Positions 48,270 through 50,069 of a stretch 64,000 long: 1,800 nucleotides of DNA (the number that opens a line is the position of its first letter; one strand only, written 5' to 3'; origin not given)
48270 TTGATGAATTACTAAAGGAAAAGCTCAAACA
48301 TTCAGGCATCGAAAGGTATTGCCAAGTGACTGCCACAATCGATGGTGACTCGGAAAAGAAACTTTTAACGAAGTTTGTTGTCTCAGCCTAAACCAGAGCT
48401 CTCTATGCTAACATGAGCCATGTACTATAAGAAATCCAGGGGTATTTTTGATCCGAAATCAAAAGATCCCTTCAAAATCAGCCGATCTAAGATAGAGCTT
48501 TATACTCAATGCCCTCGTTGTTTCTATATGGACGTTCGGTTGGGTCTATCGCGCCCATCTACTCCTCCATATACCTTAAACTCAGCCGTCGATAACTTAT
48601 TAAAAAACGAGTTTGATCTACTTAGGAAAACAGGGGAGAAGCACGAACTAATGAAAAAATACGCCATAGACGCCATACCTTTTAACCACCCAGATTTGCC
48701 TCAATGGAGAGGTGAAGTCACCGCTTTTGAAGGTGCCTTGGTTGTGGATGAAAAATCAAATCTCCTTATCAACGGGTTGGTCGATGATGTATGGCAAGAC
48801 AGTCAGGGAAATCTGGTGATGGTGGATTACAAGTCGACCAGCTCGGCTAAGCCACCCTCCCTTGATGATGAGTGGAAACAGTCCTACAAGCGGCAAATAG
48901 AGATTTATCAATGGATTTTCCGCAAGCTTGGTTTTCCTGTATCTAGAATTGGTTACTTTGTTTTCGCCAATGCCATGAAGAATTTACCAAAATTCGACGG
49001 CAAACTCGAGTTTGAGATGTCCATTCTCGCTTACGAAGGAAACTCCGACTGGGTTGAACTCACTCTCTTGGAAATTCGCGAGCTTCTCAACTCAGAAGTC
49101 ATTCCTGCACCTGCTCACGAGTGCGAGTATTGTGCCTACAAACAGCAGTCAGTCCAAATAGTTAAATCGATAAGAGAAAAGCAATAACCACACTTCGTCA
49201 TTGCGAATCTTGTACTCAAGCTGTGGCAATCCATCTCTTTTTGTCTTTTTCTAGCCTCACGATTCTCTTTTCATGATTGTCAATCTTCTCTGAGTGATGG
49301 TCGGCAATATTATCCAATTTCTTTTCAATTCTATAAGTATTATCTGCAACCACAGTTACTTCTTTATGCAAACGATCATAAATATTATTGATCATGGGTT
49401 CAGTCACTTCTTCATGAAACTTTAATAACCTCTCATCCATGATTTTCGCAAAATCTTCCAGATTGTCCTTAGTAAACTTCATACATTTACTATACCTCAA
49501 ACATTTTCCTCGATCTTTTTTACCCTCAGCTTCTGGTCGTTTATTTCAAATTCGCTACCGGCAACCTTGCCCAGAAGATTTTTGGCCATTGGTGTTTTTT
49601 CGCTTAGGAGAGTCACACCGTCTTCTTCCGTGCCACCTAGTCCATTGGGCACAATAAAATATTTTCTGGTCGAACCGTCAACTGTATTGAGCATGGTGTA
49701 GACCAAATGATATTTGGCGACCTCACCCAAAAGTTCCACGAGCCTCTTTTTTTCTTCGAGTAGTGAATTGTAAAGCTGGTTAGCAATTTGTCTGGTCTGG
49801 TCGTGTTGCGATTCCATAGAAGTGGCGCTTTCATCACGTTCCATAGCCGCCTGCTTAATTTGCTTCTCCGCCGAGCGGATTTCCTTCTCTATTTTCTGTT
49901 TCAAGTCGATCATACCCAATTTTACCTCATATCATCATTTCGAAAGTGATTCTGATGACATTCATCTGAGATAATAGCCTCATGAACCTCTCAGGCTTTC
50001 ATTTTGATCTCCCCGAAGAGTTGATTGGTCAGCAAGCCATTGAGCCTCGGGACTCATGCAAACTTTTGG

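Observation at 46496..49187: Tight three-gene operon: Zn-ribbon/coiled-coil PD-(D/E)XK-like protein + HD phosphohydrolase + Cas4-like Fe-S nuclease; candidate uncharacterised nucleic-acid-targeting (defence or repair) module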

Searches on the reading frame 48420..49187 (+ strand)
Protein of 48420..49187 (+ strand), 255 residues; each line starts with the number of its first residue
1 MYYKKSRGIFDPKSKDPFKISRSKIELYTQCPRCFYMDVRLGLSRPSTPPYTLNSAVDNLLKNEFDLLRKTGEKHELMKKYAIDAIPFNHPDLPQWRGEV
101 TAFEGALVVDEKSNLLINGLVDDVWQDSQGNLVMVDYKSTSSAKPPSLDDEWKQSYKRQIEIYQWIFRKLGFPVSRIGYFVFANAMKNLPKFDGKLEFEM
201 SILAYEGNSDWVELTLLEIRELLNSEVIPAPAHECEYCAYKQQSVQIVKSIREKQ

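Call 3: search_protein_families(library=pfam, proteins=[window:48420-49187:+], max_evalue=0.01)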
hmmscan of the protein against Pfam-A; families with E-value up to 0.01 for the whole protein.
window:48420-49187:+ (255 aa): 3 families
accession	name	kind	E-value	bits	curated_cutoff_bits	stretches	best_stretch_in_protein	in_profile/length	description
PF12705.13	PDDEXK_1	-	6.3e-16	59.5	22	1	99-242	111-244/247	PD-(D/E)XK nuclease superfamily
PF01930.23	Cas_Cas4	-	0.00012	22.6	22.7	1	111-242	45-156/160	Domain of unknown function DUF83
PF12684.13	DUF3799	-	0.0081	16.4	26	0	133-239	122-231/233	PDDEXK-like domain of unknown function (DUF3799)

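Call 4: search_protein_families(library=padloc, proteins=[window:48420-49187:+], max_evalue=0.01)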
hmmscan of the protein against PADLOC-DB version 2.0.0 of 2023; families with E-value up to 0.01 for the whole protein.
window:48420-49187:+ (255 aa): 5 families
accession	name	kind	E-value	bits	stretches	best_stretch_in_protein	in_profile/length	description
PDLC01250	Cas4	-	3.6e-09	35.1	1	112-242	57-165/168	"CAS-I,CAS-II,CAS-III,CAS-IV,CAS-V,CAS-VI; acquisition_associated"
PDLC00943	Cas4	-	5.8e-09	34.1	1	115-242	66-176/180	CRISPR-associated protein Cas4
PDLC01447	Cas4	-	9.7e-09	33.9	1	19-242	4-155/161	"CAS-I,CAS-II,CAS-III,CAS-IV,CAS-V,CAS-VI; acquisition_associated"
PDLC02087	Cas4b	-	0.00063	17.9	1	114-190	71-141/189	-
PDLC01747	Cas1g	-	0.0042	13.7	1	112-238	58-167/523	-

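Call 5: search_protein_families(library=ncbifam, proteins=[window:48420-49187:+], max_evalue=0.01)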
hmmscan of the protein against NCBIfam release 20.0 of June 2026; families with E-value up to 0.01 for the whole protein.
window:48420-49187:+ (255 aa): 2 families
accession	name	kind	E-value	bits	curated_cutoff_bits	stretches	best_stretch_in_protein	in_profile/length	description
TIGR00372.1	cas4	equivalog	2.2e-08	34.1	65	1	115-242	66-176/180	CRISPR-associated protein Cas4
TIGR02784.1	addA_alphas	equivalog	0.0006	18.2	860.75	1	97-177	1044-1123/1138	double-strand break repair helicase AddA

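Call 16: search_solved_structures(query=window:48420-49187:+, max_evalue=1)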
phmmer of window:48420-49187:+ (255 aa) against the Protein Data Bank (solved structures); distinct sequences matched with E-value up to 1: 2.
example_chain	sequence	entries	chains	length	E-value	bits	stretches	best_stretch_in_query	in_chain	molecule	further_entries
4xwl_A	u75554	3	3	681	0.25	13.9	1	140-167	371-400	Exoglucanase S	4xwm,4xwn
2grq_A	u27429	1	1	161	0.81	12.3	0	212-253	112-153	Ubiquitin-conjugating enzyme E2 I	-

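Call 23: find_homologous_proteins(query=window:48420-49187:+)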
Query window:48420-49187:+ (255 aa): 7852 proteins with E <= 0.001 among 8000 candidates; the best 120 are listed.
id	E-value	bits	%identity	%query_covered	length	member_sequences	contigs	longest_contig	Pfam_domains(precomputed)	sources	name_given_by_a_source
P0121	2.0e-162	557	93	100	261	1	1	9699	PF12705.14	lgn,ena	-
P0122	2.5e-162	556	93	100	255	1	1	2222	PF12705.14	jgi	jgi:RecB family exonuclease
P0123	3.4e-160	549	93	100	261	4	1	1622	PF12705.14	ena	-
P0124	5.8e-154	529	88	100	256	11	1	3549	PF12705.14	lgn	-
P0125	9.4e-151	518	88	100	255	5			PF12705.14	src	-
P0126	1.4e-148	511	88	98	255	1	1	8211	PF12705.14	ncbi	-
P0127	6.5e-148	509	87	98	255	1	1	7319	PF12705.14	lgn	-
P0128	3.2e-147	507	86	100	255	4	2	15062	PF12705.14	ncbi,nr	ncbi:TPA: hypothetical protein DCZ81_01320 [Candidatus Collierbacteria bacterium]|nr:hypothetical pr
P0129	1.2e-143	495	100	86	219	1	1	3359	PF12705.14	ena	-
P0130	2.6e-141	487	82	100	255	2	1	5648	PF12705.14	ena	-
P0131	3.1e-141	487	82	100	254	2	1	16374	PF12705.14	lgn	-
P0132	2.6e-140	484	82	100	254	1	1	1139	PF12705.14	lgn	-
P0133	8.1e-140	483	82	100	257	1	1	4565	PF12705.14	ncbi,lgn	-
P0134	1.3e-138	479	80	100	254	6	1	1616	PF12705.14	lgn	-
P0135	1.5e-137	475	79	100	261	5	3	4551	PF12705.14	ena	-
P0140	9.3e-134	463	78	100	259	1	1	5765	PF01930.24,PF12705.14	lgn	-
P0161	1.8e-123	429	83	86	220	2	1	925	PF01930.24,PF12705.14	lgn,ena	-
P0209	1.3e-107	377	64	100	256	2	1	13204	PF01930.24,PF12705.14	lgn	-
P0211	1.8e-107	377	65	97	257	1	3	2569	PF01930.24,PF12705.14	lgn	-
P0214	3.6e-105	369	64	98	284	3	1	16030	PF01930.24,PF12705.14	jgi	jgi:CRISPR/Cas system-associated exonuclease Cas4 (RecB family)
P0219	1.5e-103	364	63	95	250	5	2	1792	PF01930.24,PF12705.14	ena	-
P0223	6.8e-103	362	62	94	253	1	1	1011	PF01930.24,PF12705.14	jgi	jgi:CRISPR/Cas system-associated exonuclease Cas4 (RecB family)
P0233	3.3e-101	356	61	94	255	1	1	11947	PF12705.14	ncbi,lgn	-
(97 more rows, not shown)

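Call 37: find_encoding_contigs(protein=P0214, flank=7000, max_places=2)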
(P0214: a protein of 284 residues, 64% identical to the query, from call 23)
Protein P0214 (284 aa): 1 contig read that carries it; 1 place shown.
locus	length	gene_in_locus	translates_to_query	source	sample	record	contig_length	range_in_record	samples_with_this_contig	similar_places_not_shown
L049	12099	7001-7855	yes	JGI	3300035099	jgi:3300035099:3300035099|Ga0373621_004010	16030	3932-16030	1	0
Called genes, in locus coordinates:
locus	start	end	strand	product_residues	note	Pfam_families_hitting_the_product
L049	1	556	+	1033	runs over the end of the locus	PF00133:tRNA-synt_1, PF09334:tRNA-synt_1g, PF13603:tRNA-synt_1_2, PF00561:Abhydrolase_1, PF06821:Ser_hydrolase, PF12697:Abhydrolase_6 (weak), PF00133:tRNA-synt_1, PF08264:Anticodon_1, +1 more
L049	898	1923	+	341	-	PF04545:Sigma70_r4, PF05066:HARE-HTH (weak)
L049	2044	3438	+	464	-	PF26449:DUF8128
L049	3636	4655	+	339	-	PF02618:YceG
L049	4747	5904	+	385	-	PF02540:NAD_synthase (weak), PF03054:tRNA_Me_trans, PF20259:tRNA_Me_trans_M, PF20258:tRNA_Me_trans_C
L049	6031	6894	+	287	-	PF03477:ATP-cone (faint), PF22357:AF1548-like_C (weak)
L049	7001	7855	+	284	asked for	PF12705:PDDEXK_1, PF01930:Cas_Cas4 (faint)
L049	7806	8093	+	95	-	PF01035:DNA_binding_1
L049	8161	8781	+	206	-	PF01135:PCMT, PF02353:CMAS (faint), PF01209:Ubie_methyltran, PF13489:Methyltransf_23 (weak), PF01189:Methyltr_RsmB-F (weak), PF13847:Methyltransf_31, PF08241:Methyltransf_11 (weak), PF13649:Methyltransf_25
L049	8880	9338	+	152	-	-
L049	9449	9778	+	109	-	PF03819:MazG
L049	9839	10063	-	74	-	-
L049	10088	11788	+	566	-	PF01411:tRNA-synt_2c, PF07973:tRNA_SAD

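Call 38: find_encoding_contigs(protein=P0233, flank=7000, max_places=2)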
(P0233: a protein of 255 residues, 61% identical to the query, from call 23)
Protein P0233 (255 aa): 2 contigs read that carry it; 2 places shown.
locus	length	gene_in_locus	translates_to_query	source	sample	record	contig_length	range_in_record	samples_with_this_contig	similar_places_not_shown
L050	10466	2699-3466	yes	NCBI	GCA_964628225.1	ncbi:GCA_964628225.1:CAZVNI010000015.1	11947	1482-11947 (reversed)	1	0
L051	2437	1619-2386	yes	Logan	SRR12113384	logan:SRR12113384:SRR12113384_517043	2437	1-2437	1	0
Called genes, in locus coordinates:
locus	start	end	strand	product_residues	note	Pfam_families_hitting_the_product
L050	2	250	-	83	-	?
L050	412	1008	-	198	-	PF00730:HhH-GPD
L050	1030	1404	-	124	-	-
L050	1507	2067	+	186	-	PF13399:LytR_C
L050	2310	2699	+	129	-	PF01894:YjbQ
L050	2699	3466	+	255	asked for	PF12705:PDDEXK_1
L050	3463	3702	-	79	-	PF04191:PEMT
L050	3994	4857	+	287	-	-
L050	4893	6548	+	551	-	PF03485:Arg_tRNA_synt_N, PF00750:tRNA-synt_1d, PF05746:DALR_1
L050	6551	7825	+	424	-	PF18073:Zn_ribbon_LapB, PF13481:AAA_25, PF03796:DnaB_C (faint), PF06745:ATPase, PF23442:DUF7125, PF13401:AAA_22 (weak), PF13479:AAA_24, PF13541:ChlI (weak), +2 more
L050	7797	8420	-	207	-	PF13413:HTH_25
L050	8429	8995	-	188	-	PF08207:EFP_N, PF01132:EFP, PF09285:Elong-fact-P_C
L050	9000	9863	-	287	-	PF00226:DnaJ, PF01556:DnaJ_C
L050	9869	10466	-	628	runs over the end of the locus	PF00012:HSP70, PF06723:MreB_Mbl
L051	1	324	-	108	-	?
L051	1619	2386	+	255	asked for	PF12705:PDDEXK_1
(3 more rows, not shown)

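Call 57: search_protein_families(library=phrogs, proteins=[window:48420-49187:+], max_evalue=0.001)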
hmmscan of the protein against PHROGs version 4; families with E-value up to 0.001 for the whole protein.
window:48420-49187:+ (255 aa): 4 families
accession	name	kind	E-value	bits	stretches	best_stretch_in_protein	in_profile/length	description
phrog_31195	-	unknown function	8.3e-11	42.8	1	19-246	5-226/232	-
phrog_1218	-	DNA, RNA and nucleotide metabolism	2.9e-08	34.4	1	114-180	137-204/364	exonuclease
phrog_1706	-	DNA, RNA and nucleotide metabolism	1.1e-07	32.6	1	117-242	122-240/293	CRISPR/Cas system associated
phrog_298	-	DNA, RNA and nucleotide metabolism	0.00095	19.6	0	73-177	129-222/293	exonuclease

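Call 76: search_solved_structures(query=A3, max_evalue=1)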
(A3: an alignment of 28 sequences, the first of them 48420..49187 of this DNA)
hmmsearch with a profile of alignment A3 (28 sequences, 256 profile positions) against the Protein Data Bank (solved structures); distinct sequences matched with E-value up to 1: 5.
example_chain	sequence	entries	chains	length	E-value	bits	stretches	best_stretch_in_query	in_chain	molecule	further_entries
4xhp_A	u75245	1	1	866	0.32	13.4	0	194-234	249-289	ParM hybrid fusion protein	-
4ic1_A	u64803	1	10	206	0.55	12.6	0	117-169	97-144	Uncharacterized protein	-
5yj6_A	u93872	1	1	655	0.76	12.2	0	150-168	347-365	Dockerin type I repeat-containing protein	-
4r5q_A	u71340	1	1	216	0.77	12.1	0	20-45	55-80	CRISPR-associated exonuclease, Cas4 family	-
1l1y_A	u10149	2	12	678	0.86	12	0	150-168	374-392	cellobiohydrolase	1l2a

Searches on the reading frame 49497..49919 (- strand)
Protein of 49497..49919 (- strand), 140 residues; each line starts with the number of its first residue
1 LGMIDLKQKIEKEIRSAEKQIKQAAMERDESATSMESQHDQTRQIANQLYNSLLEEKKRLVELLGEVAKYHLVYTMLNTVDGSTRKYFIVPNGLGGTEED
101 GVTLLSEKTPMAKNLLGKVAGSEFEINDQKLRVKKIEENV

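Call 3: search_protein_families(library=pfam, proteins=[window:49497-49919:-], max_evalue=0.01)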
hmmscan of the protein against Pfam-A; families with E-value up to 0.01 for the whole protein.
window:49497-49919:- (140 aa): 1 family
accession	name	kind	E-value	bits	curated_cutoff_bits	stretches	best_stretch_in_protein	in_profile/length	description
PF01272.25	GreA_GreB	-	4.4e-05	23.8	26.9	1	75-137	13-76/77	Transcription elongation factor, GreA/GreB, C-term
